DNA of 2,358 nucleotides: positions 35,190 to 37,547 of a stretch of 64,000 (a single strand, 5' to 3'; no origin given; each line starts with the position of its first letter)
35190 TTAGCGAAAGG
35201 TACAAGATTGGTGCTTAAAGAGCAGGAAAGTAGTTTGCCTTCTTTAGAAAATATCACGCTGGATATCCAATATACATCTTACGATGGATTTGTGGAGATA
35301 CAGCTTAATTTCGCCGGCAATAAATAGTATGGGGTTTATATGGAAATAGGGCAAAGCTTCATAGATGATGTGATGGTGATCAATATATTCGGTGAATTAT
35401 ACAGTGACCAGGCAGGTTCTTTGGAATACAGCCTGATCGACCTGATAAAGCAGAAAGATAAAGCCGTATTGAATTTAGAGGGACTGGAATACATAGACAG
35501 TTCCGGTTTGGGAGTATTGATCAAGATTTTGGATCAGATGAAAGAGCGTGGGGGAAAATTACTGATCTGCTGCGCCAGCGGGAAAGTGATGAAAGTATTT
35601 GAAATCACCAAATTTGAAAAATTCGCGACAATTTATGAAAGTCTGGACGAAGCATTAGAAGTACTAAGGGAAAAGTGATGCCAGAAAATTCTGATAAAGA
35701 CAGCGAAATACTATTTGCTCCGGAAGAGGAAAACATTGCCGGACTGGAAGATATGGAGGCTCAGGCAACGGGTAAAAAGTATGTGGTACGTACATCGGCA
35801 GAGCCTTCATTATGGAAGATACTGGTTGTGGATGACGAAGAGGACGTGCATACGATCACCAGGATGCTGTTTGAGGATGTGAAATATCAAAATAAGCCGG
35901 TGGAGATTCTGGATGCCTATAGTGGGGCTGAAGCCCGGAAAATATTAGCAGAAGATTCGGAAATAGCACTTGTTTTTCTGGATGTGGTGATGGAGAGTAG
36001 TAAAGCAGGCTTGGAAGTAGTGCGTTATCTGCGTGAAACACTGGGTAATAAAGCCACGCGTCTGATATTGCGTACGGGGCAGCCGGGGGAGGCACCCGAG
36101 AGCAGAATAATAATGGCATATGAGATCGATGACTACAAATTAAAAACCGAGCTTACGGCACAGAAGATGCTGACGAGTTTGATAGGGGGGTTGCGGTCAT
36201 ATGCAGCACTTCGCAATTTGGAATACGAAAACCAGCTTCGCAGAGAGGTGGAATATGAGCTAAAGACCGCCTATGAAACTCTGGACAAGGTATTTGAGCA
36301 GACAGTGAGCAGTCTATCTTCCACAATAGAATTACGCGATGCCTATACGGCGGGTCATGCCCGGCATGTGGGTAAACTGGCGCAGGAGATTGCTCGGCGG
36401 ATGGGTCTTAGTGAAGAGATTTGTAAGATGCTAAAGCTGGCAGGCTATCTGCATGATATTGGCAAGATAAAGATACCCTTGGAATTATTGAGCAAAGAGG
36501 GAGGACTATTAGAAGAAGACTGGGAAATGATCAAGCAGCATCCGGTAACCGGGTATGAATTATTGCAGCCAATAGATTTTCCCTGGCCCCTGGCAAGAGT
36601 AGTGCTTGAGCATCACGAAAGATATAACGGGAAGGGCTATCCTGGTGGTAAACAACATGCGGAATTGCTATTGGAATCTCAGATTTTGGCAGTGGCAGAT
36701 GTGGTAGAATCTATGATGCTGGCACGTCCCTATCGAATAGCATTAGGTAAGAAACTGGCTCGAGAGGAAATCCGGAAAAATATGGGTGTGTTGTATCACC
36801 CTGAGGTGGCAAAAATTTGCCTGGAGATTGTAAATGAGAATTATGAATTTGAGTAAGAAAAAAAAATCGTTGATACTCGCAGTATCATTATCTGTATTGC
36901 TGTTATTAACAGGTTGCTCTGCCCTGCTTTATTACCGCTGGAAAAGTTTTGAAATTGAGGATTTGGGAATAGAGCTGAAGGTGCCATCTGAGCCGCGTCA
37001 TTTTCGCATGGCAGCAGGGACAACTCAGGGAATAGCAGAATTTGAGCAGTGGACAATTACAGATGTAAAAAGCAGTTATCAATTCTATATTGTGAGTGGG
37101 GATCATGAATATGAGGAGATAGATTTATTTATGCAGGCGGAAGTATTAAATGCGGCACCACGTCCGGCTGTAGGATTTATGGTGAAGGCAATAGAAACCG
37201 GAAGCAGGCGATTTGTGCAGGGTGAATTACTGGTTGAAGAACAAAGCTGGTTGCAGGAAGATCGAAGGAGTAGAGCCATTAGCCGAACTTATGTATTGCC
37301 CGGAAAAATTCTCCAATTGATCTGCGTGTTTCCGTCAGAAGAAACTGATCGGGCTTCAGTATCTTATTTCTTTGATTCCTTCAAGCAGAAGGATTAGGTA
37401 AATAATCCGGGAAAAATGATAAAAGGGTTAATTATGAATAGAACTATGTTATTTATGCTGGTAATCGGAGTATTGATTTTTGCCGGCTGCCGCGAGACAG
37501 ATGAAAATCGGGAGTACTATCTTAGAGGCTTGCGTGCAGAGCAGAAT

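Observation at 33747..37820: Kinase-less partner-switching operon wired directly to an HD-GYP c-di-GMP phosphodiesterase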

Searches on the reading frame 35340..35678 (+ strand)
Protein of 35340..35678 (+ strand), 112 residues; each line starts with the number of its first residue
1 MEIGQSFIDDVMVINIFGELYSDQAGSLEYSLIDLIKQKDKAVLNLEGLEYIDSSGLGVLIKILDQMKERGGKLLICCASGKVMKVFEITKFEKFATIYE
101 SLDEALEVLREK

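Call 3: search_protein_families(library=pfam, proteins=[window:35340-35678:+], max_evalue=0.01)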
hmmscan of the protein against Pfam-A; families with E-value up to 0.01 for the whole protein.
window:35340-35678:+ (112 aa): 2 families
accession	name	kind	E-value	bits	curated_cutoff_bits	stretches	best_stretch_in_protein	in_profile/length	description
PF01740.26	STAS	-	3.5e-22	78.6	22.6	1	8-105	7-106/106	STAS domain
PF13466.11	STAS_2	-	6.1e-09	36.4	29.2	1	16-90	3-77/80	STAS domain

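Call 4: search_protein_families(library=ncbifam, proteins=[window:35340-35678:+], max_evalue=0.01)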
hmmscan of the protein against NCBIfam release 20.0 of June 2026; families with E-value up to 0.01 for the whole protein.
window:35340-35678:+ (112 aa): 6 families
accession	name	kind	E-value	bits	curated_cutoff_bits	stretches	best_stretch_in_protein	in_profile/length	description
TIGR00377.1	ant_ant_sig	superfamily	4.7e-22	77.9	53.45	1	8-104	10-108/108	anti-sigma factor antagonist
TIGR02886.1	spore_II_AA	equivalog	6.7e-17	61.4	114.75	1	7-106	5-106/106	anti-sigma F factor antagonist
NF033618.0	mlaB_1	equivalog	3.6e-06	27.3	90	1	39-89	35-85/94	lipid asymmetry maintenance protein MlaB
NF008660.1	PRK11660.1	equivalog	4.5e-06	25.3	614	1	5-108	459-564/572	C4-dicarboxylic acid transporter DauA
NF047705.1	slr1659_superfam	superfamily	0.00018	21.8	100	1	34-80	42-89/111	slr1659 superfamily regulator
NF052652.1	YtvA_fam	equivalog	0.00053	19.6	250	1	9-105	143-242/243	YtvA family blue-light photoreceptor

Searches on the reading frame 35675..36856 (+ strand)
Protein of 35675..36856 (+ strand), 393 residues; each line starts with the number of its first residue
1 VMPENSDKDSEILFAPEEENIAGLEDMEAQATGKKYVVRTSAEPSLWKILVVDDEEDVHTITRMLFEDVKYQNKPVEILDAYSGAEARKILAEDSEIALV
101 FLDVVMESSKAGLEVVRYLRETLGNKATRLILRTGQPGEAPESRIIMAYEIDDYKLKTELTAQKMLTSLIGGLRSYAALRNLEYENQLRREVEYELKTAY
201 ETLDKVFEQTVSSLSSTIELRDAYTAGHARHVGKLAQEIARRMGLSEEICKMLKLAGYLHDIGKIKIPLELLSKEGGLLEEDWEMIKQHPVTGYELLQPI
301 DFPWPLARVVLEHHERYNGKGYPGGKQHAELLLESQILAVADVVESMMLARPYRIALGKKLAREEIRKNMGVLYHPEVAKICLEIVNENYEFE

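Call 3: search_protein_families(library=pfam, proteins=[window:35675-36856:+], max_evalue=0.01)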
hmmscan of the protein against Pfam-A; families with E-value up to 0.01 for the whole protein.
window:35675-36856:+ (393 aa): 4 families
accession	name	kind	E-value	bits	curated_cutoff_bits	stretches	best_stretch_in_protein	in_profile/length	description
PF13487.12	HD_5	-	6.6e-33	114.3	27.2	1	214-378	3-170/170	HD domain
PF01966.28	HD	-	4.9e-19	69.2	22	1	226-347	2-116/116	HD domain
PF00072.30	Response_reg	-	1.2e-07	32.3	30.2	1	49-157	1-99/111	Response regulator receiver domain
PF08668.18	HDOD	-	0.00081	19.4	22.9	1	226-267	96-135/196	HDOD domain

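Call 4: search_protein_families(library=ncbifam, proteins=[window:35675-36856:+], max_evalue=0.01)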
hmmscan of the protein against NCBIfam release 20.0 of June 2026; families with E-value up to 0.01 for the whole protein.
window:35675-36856:+ (393 aa): 22 families
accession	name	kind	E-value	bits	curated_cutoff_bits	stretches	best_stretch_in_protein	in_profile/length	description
NF053512.1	nitric_RR_NosR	exception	1.2e-40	139.8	400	1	192-390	159-358/422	response regulator c-di-GMP phosphodiesterase, NosR family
NF010076.0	PRK13557.1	subfamily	1.6e-09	36.8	631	1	34-138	403-500/540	histidine kinase famiy protein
TIGR00277.1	HDIG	domain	5.9e-09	35.7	27.6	1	227-315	7-83/84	HDIG domain-containing metalloprotein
NF053854.1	RespRegPhoBBctds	equivalog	5.9e-07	29.1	270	1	49-154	1-97/225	two-component system response regulator PhoB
TIGR02621.3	cas3_GSU0051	exception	7.6e-07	28.3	400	1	212-264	658-710/854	type I-G CRISPR-associated helicase/endonuclease Cas3g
TIGR01596.1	cas3_HD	equivalog_domain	1.9e-06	28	43.45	1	228-329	4-116/178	CRISPR-associated endonuclease Cas3''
TIGR02154.1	PhoB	equivalog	4.9e-06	26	296.2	1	48-158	4-106/226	phosphate regulon transcriptional regulator PhoB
NF008378.0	PRK11173.1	equivalog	2.3e-05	23.9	334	1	48-155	5-101/238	two-component system response regulator ArcA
NF040534.1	resp_reg_YycF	equivalog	2.5e-05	23.6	340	1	48-157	2-100/231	response regulator YycF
NF008199.0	PRK10955.1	equivalog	0.00011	22.2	341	1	48-155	3-98/232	envelope stress response regulator transcription factor CpxR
NF033117.2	vanR_ACDEGLN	exception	0.00027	20.6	350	1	49-123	1-68/226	VanR-ABDEGLN family response regulator transcription factor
NF033120.0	vanR_FM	exception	0.00058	19.6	460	1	48-126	5-76/231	vancomycin resistance response regulator transcription factor, VanR-F/VanR-M family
NF007005.1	PRK09468.1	equivalog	0.00091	18.7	331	1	48-155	5-102/237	osmolarity response regulator transcription factor OmpR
NF045665.1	NTPtran_DVU1551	equivalog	0.0011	18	315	1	203-265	196-260/359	DVU_1551 family NTP transferase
NF052574.1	HisKinEspCMyxo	equivalog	0.0011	17.2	1200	1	34-135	653-747/785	serine histidine kinase EspC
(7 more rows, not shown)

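Call 21: find_related_loci(query=window:35675-36853:+, collection=metagenome_contigs, flank=6000)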
Query window:35675-36853:+ (393 aa) in metagenome_contigs; peptide patterns used: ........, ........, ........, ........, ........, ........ (x = any residue, [..] = any of these).
97 stretches matched a pattern; 6 encode a relative of the query (tblastn E <= 1e-3); 6 distinct loci.
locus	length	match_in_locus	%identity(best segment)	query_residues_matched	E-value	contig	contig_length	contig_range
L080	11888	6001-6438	51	41-186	5e-48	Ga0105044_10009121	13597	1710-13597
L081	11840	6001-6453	50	40-186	7e-43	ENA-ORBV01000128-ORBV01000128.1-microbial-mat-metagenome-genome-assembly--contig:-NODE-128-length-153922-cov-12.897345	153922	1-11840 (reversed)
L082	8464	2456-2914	49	40-186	9e-43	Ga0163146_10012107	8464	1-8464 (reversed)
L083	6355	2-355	52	69-186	4e-37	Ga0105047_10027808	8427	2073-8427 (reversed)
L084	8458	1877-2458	39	194-387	2e-33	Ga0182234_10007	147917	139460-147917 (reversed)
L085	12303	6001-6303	34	46-154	6e-5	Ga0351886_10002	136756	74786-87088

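Call 42: find_homologous_proteins(query=window:35675-36853:+)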
Query window:35675-36853:+ (393 aa): 3023 proteins with E <= 0.001 among 8000 candidates; the best 120 are listed.
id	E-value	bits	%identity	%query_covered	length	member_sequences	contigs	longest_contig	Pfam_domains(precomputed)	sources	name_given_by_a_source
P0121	3.2e-252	854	100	100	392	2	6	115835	PF13487.13,PF01966.29,PF00072.31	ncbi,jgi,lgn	jgi:putative nucleotidyltransferase with HDIG domain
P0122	3.3e-176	604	72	99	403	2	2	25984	PF13487.13,PF01966.29,PF00072.31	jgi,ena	-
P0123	3.5e-175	601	71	99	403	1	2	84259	PF13487.13,PF01966.29,PF00072.31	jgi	jgi:putative nucleotidyltransferase with HDIG domain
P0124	5.6e-175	600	71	99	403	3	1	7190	PF13487.13,PF01966.29,PF00072.31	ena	-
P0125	9.1e-172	589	71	99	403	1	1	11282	PF13487.13,PF01966.29,PF00072.31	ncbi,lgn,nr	ncbi:MAG: HD domain-containing protein [Candidatus Cloacimonetes bacterium]|nr:HD domain-containing 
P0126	2.3e-168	578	68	99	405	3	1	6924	PF13487.13,PF01966.29,PF00072.31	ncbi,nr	ncbi:MAG: HD domain-containing protein [Candidatus Stygibacter frigidus]|nr:HD domain-containing pro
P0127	1.9e-154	533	69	88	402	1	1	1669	PF13487.13,PF01966.29,PF00072.31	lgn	-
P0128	1.1e-152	527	63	99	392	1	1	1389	PF13487.13,PF01966.29,PF00072.31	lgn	-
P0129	2.7e-148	512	62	97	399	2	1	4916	PF13487.13,PF01966.29,PF00072.31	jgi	jgi:putative nucleotidyltransferase with HDIG domain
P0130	8.0e-148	511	62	99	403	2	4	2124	PF13487.13,PF01966.29,PF00072.31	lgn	-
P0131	1.9e-147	509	61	97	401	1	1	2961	PF13487.13,PF01966.29,PF00072.31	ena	-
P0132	8.2e-145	501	59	100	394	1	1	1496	PF13487.13,PF01966.29,PF00072.31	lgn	-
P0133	8.8e-145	501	59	100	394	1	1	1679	PF13487.13,PF01966.29,PF00072.31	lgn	-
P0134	1.7e-144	500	59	100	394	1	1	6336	PF13487.13,PF01966.29,PF00072.31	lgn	-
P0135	6.5e-144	498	59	100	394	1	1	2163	PF13487.13,PF01966.29,PF00072.31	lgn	-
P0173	3.4e-69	252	39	88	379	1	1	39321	PF13487.13,PF01966.29,PF00072.31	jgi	jgi:response regulator RpfG family c-di-GMP phosphodiesterase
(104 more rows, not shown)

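Call 51: find_encoding_contigs(protein=P0173, flank=6000, max_places=1)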
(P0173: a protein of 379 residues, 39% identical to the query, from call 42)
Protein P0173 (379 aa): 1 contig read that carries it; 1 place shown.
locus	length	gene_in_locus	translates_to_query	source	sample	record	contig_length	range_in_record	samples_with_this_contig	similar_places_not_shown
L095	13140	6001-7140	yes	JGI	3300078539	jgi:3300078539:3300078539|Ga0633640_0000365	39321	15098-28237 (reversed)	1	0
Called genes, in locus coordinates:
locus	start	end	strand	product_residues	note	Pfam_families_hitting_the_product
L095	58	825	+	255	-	-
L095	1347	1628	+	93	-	PF00258:Flavodoxin_1 (faint)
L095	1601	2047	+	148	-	PF13183:Fer4_8 (faint), PF12838:Fer4_7 (faint), PF00037:Fer4 (faint), PF12837:Fer4_6 (faint), PF13484:Fer4_16 (faint)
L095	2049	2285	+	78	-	-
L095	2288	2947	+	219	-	PF28530:DUF8426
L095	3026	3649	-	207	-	PF14512:TM1586_NiRdase (faint), PF00881:Nitroreductase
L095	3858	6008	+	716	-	PF07695:7TMR-DISM_7TM, PF02518:HATPase_c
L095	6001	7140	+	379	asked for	PF00072:Response_reg, PF13487:HD_5, PF01966:HD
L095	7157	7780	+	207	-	PF00657:Lipase_GDSL, PF04311:DUF459 (faint), PF13472:Lipase_GDSL_2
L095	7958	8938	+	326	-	PF26353:YhfM (weak)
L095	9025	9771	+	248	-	PF00557:Peptidase_M24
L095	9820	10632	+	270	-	-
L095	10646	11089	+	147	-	PF04892:VanZ-LLP1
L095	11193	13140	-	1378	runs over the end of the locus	PF04879:Molybdop_Fe4S4, PF00384:Molybdopterin, PF01568:Molydop_binding, PF00258:Flavodoxin_1, PF00667:FAD_binding_1, PF00175:NAD_binding_1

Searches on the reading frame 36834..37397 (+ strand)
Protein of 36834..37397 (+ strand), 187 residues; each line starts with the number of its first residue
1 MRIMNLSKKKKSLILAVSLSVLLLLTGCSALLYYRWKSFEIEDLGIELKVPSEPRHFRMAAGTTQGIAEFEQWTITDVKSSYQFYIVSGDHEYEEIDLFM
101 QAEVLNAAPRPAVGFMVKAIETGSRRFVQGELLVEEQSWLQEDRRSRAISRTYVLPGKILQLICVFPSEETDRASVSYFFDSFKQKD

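Call 3: search_protein_families(library=pfam, proteins=[window:36834-37397:+], max_evalue=0.01)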
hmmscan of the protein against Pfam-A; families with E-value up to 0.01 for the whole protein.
window:36834-37397:+ (187 aa): 0 families

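Call 4: search_protein_families(library=ncbifam, proteins=[window:36834-37397:+], max_evalue=0.01)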
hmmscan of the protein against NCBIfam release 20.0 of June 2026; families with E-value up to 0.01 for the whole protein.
window:36834-37397:+ (187 aa): 0 families

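Call 59: find_homologous_proteins(query=window:36834-37394:+)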
Query window:36834-37394:+ (187 aa): 2 proteins with E <= 0.001 among 111 candidates.
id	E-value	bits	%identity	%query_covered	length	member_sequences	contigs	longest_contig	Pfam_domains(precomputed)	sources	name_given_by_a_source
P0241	1.2e-116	404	99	100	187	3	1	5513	-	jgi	jgi:hypothetical protein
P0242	1.4e-87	310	99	77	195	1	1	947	PF00145.24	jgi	-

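Call 67: predict_structure(protein=window:36834-37394:+)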
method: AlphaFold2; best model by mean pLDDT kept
length: 187 residues; sequences in the alignment: 1
mean_pLDDT: 44.8   pTM: 0.26
mean pLDDT of the five models: 44.8, 42.3, 38.6, 37.1, 36.2
residues with pLDDT >= 90: 16; 70-90: 13; 50-70: 7; < 50: 151
segments of 3 or more residues with pLDDT < 50: 37-132, 134-187
pLDDT, mean of each block of 10 residues (from residue 1): 72 92 92 59 30 30 28 33 33 37 39 45 41 43 34 36 38 34 33
secondary structure, 60 per line:
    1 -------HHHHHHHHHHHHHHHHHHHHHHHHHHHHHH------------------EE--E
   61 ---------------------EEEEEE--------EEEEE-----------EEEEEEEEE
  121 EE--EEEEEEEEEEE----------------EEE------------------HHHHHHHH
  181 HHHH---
elements in order: H8-37 E82-87 E96-100 E112-122 E125-135 E152-154 H173-184
